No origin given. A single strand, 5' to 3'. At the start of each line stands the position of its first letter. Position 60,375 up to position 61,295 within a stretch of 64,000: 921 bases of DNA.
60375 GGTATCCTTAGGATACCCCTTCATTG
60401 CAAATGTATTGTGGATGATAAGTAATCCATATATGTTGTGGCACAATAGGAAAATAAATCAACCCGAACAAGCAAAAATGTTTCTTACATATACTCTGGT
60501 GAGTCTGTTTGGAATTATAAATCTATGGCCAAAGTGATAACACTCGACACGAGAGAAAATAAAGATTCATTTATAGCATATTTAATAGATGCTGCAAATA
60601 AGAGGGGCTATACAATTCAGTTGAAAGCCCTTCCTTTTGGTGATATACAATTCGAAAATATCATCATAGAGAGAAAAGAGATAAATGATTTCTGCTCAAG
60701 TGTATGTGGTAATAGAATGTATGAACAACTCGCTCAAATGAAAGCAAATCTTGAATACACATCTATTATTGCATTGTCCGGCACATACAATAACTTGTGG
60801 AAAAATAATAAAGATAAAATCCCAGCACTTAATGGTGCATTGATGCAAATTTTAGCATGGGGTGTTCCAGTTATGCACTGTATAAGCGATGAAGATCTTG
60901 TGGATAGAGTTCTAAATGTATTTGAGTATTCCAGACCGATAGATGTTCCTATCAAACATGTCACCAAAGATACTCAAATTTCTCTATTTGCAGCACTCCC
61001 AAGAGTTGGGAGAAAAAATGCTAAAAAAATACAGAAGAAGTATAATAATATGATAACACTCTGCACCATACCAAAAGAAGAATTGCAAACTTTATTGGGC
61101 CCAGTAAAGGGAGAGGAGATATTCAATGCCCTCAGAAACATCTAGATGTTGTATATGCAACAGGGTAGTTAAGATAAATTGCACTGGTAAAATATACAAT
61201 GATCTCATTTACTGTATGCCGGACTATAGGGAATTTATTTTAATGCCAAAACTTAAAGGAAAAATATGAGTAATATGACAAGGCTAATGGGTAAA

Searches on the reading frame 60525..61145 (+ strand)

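Call 83: search_protein_families(library=pfam, max_evalue=0.001, proteins=[window:60525-61145:+])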
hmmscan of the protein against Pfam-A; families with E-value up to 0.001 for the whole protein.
window:60525-61145:+ (206 aa): 2 families
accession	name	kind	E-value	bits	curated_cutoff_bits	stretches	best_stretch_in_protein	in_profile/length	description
PF02732.21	ERCC4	-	1.5e-15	57.8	24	1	7-127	1-135/140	ERCC4 domain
PF21999.2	IMS_HHH_1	-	0.00082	20.2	27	0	157-204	2-50/53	DNA polymerase-iota, thumb domain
